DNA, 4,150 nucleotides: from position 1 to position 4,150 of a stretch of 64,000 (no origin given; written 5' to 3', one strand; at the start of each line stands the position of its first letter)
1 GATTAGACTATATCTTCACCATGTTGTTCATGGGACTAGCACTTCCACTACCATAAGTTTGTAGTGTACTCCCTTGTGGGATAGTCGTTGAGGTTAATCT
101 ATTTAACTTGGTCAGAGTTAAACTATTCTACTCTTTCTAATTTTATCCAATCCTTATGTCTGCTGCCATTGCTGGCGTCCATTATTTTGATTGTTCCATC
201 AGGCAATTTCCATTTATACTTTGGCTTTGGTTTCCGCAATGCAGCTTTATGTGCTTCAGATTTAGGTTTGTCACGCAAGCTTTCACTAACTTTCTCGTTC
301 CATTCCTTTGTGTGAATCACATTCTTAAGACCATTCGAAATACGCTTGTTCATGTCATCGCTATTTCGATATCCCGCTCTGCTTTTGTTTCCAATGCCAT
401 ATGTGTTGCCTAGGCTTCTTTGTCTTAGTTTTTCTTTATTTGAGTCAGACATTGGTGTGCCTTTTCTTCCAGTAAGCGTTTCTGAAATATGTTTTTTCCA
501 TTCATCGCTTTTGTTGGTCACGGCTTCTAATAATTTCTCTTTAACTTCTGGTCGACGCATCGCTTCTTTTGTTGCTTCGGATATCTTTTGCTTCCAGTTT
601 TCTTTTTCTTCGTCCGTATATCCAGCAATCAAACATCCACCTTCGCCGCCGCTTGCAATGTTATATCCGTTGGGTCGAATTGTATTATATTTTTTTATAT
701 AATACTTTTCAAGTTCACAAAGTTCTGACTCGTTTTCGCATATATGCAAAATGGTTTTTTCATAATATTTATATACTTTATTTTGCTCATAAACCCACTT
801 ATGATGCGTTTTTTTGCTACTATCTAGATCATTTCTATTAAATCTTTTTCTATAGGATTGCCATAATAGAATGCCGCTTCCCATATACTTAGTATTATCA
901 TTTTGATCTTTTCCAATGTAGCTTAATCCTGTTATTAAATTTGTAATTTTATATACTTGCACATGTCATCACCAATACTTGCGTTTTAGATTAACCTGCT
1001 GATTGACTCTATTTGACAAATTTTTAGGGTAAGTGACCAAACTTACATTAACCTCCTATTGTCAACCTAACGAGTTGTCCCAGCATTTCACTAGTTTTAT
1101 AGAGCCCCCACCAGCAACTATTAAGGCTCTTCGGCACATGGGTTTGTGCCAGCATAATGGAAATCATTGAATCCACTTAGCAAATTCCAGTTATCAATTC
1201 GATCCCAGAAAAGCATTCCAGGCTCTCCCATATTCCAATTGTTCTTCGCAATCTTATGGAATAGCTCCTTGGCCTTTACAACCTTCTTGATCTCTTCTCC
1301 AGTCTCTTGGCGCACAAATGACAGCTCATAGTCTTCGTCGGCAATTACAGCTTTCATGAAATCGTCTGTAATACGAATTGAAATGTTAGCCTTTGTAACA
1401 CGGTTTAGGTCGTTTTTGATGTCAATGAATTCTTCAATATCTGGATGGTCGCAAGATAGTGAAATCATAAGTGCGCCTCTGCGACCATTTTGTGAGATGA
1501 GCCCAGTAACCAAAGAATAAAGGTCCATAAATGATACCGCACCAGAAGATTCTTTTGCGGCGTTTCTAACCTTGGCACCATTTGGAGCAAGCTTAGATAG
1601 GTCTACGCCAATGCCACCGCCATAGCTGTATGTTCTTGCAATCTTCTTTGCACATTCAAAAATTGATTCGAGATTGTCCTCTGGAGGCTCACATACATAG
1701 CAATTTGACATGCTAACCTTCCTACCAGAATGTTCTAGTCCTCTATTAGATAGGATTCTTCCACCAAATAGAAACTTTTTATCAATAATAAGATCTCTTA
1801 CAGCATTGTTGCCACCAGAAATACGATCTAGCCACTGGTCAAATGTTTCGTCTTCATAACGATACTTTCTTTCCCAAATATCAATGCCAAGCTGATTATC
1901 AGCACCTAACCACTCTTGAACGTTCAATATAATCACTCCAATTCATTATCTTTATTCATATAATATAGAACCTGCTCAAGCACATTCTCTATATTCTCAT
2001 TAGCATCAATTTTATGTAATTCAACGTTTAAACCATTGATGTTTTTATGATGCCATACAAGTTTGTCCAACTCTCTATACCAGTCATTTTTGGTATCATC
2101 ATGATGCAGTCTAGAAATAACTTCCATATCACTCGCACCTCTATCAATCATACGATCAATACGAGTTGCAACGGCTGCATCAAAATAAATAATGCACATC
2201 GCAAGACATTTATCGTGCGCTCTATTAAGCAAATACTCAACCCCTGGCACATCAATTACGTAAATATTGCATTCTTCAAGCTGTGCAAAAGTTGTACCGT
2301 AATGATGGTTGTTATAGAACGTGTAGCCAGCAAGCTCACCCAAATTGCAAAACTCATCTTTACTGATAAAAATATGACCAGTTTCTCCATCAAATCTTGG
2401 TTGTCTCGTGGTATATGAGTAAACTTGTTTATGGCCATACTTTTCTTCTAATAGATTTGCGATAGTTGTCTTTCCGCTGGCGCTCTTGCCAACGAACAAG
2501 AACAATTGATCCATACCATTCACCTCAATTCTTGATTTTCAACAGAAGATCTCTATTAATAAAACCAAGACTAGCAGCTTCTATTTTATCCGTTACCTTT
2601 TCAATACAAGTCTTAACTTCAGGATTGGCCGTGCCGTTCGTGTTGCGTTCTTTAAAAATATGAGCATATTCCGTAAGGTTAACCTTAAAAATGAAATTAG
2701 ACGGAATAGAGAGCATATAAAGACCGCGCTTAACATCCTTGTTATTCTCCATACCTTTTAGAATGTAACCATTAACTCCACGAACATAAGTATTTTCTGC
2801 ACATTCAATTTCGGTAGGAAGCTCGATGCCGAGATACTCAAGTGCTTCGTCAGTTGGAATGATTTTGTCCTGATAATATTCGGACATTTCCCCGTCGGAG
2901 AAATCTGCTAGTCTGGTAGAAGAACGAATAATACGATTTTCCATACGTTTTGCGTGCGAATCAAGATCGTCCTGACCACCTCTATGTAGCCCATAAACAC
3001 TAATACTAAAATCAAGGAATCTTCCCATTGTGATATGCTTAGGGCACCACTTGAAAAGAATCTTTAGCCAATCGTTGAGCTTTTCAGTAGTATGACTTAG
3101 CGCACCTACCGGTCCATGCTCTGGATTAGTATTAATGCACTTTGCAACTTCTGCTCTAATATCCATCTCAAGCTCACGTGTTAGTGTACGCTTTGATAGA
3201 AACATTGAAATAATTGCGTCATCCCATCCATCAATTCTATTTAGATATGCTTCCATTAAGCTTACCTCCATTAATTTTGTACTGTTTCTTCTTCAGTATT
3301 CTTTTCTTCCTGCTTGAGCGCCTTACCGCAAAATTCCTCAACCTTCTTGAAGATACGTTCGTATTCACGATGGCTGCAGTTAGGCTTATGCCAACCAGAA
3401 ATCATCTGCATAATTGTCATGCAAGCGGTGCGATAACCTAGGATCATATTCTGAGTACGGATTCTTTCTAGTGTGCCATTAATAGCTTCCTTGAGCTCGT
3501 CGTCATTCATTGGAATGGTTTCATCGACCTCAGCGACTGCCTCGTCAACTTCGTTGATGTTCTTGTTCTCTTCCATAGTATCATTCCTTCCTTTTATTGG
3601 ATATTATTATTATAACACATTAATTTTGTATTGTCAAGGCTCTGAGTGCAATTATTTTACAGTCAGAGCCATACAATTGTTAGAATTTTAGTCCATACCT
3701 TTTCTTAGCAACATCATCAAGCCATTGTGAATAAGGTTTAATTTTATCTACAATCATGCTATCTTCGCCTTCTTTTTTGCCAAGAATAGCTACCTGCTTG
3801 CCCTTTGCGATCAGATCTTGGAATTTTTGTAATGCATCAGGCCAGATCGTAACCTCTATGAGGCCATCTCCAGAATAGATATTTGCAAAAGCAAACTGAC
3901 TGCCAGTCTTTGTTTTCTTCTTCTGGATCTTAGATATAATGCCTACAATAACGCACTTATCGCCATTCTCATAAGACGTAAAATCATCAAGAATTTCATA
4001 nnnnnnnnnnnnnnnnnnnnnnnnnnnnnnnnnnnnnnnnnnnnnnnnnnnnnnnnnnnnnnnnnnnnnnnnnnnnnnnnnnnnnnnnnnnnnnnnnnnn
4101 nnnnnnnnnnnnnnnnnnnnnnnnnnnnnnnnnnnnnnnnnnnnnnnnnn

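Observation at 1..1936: Ribonucleotide reductase gene split by a group I intron carrying a GIY-YIG homing endonuclease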

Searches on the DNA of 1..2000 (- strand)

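Call 3: search_rna_families(source=window, start=1, end=2000, threshold=evalue, max_evalue=10, show_alignments=3)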
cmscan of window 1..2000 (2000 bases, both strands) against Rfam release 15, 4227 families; matches with E-value up to 10: 5.
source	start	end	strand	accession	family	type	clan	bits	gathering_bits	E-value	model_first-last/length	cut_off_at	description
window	24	121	+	RF00429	SNORA29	Gene; snRNA; snoRNA; HACA-box;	CL00030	17.6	50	7.6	1-140/140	no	Small nucleolar RNA SNORA29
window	1897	1943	-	RF00218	SNORD46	Gene; snRNA; snoRNA; CD-box;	CL00061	15.3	40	8.3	1-104/104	no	Small nucleolar RNA SNORD46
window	128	194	+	RF02085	Yar_1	Gene; lncRNA;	-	14.8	50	4.9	1-74/74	no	Yellow-achaete intergenic RNA conserved region 1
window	212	258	+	RF04333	Plastid-ycf3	Intron;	-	13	55.2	9.9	1-47/47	no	Plastid-ycf3 group II-D1 intron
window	1214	1308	-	RF02191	TCL6_1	Gene; lncRNA;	-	12.9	60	9.9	1-113/113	no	T-cell leukemia/lymphoma 6 conserved region 1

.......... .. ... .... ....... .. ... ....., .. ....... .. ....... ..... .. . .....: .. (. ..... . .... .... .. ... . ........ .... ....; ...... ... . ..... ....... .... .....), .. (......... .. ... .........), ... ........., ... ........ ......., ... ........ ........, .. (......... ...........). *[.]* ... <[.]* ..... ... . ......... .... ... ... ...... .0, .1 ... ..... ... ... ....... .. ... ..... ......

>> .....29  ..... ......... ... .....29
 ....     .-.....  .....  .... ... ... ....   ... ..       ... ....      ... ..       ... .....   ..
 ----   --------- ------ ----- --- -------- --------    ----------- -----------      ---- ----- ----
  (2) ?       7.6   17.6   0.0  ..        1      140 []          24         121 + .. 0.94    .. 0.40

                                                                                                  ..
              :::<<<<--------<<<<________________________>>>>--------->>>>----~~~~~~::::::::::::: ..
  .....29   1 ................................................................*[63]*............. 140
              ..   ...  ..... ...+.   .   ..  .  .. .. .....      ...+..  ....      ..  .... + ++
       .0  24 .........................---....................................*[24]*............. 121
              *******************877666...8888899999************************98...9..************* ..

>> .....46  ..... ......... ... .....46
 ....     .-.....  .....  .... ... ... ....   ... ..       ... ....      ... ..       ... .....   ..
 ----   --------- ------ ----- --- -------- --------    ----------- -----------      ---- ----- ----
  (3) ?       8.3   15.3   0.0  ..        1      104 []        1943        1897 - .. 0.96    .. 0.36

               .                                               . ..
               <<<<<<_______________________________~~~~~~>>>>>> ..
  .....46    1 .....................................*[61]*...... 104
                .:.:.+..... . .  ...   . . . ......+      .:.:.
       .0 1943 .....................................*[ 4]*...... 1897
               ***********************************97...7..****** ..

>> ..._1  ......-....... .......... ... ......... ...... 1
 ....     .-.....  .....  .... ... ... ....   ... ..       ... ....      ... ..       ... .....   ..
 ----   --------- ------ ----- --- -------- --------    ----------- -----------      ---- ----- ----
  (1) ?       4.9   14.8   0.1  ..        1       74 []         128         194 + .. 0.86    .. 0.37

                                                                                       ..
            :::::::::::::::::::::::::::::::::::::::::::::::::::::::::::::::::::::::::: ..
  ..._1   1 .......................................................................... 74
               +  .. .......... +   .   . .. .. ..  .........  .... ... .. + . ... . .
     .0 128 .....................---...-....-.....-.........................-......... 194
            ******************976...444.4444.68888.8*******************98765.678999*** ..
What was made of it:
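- On Group I intron (Rfam RF00028): Window alone: no hit (call 3).
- Checked: Rfam finds no group I hit inside the window (call 3), because the window ends at the first base of P9.
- Tried and rejected: Rfam E-value scan of window 1-2000: only noise, because the intron is cut at P9 (call 3).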

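Call 12: search_rna_families(source=L001, start=9700, end=11200, threshold=evalue, max_evalue=10, show_alignments=4)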
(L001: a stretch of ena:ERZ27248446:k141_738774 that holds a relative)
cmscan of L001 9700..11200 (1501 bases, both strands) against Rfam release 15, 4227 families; matches with E-value up to 10: 4.
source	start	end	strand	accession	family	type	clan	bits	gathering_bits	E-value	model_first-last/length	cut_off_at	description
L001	10770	10979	+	RF00028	Intron_gpI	Intron;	-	33.8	50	1.7e-06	1-253/253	no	Group I catalytic intron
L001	10842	10939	-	RF00429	SNORA29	Gene; snRNA; snoRNA; HACA-box;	CL00030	17.6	50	5.7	1-140/140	no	Small nucleolar RNA SNORA29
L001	10769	10835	-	RF02085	Yar_1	Gene; lncRNA;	-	14.8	50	3.6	1-74/74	no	Yellow-achaete intergenic RNA conserved region 1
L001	10705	10751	-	RF04333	Plastid-ycf3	Intron;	-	13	55.2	7.4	1-47/47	no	Plastid-ycf3 group II-D1 intron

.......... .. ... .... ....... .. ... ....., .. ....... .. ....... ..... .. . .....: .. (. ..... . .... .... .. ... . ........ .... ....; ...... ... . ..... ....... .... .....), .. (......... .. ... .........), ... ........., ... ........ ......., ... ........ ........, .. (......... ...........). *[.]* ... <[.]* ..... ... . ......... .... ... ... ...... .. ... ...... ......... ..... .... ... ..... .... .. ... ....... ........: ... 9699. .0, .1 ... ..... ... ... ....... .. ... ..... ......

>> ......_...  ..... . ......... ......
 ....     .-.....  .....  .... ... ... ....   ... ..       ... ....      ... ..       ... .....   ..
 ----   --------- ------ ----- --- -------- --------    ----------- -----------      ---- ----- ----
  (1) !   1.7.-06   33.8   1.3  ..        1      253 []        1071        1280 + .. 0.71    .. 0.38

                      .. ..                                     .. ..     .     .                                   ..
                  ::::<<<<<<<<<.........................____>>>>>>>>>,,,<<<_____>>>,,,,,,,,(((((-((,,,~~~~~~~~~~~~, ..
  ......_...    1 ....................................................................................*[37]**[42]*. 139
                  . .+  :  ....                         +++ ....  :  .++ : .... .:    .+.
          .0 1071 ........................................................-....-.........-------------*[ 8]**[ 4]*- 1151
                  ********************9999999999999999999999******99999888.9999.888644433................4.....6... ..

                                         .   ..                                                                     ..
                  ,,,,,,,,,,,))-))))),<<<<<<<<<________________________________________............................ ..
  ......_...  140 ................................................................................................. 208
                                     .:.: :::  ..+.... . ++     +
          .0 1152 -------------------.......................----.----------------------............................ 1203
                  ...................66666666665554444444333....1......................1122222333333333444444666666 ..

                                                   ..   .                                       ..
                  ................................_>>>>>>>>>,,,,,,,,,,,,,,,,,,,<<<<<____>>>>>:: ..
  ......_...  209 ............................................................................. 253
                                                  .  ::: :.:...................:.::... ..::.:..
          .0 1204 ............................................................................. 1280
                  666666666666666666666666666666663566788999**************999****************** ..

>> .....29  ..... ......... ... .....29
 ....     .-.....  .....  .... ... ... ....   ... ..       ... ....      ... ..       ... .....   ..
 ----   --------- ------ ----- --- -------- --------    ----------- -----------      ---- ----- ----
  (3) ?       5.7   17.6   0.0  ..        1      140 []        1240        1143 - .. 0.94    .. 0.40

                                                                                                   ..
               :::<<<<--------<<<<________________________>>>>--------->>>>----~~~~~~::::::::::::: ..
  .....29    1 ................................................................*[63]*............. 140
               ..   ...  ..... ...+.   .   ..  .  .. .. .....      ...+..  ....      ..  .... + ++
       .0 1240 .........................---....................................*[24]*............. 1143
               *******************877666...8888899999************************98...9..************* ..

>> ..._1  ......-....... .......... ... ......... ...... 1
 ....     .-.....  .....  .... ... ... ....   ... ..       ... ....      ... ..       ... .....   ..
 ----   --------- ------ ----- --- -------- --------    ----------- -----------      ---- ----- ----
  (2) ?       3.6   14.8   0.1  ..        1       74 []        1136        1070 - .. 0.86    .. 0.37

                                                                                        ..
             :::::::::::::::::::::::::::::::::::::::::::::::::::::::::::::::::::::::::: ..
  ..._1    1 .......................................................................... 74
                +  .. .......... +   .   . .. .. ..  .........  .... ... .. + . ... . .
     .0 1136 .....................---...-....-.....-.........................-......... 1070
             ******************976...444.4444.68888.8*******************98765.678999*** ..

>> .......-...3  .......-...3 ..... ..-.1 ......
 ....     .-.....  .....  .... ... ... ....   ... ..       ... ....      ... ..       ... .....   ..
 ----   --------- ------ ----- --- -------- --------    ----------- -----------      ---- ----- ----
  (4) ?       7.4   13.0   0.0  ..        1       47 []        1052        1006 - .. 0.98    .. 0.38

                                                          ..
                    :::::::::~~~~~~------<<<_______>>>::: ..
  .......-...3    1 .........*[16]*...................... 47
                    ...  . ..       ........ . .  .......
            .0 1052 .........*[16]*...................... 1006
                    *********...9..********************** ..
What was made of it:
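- On Group I intron (Rfam RF00028): Completed copy: 33.8 bits, E 1.7e-6, below the gathering score because of the 886-nt P6 loop (call 12).
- Checked: With the missing 67 nt restored, the hit appears (call 12).
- Rfam RF00028 scores 33.8 bits, E 1.7e-6, on the completed copy (call 12). The window copy itself is below the Rfam gathering score, because the 886-nt P6 loop breaks the model alignment (call 12). The Rfam score of this copy is below the gathering score (call 12).
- Tried and rejected: The only group II match was a chance-level hit (Plastid-ycf3, 13 bits against a gathering score of 55.2, E 7.4-9.9, on the opposite strand) (calls 3, 12).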

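Call 60: search_rna_families(sources=[L031, L026, L010, L019, L022, L033, L030, L032], threshold=evalue, max_evalue=0.01)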
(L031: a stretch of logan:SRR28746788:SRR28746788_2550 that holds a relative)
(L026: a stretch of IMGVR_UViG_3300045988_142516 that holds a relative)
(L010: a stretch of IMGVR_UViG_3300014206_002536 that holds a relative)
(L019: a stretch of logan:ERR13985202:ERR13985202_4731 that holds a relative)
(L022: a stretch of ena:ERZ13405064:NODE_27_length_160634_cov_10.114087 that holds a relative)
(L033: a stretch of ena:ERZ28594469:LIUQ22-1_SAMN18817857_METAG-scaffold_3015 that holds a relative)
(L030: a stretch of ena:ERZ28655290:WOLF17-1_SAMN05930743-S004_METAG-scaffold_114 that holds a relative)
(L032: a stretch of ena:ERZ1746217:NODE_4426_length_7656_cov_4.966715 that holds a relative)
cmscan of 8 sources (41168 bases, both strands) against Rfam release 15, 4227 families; matches with E-value up to 0.01: 3.
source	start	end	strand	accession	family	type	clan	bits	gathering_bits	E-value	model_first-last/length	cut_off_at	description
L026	1642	1910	+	RF00028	Intron_gpI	Intron;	-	54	50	4.2e-11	1-253/253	no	Group I catalytic intron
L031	3192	3510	+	RF00028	Intron_gpI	Intron;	-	36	50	1e-05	1-253/253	no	Group I catalytic intron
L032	3028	3464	+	RF00028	Intron_gpI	Intron;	-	33.7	50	5.1e-05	1-253/253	no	Group I catalytic intron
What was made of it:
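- Tried and rejected: Rfam scan of eight related loci for the additional interruptions (the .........-containing one, the L010 intron and the L031 upstream intron): no hits at E up to 0.01 (call 60).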

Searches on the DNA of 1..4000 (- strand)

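Call 5: search_dna_similar(query=window:1-4000:-, collection=phages, mode=near, max_rows=20)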
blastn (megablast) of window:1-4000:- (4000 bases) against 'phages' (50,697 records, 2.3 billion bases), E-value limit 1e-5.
No match.
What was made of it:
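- Tried and rejected: Megablast of window 1-4000 against 50,697 phage genomes: no match (call 5).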
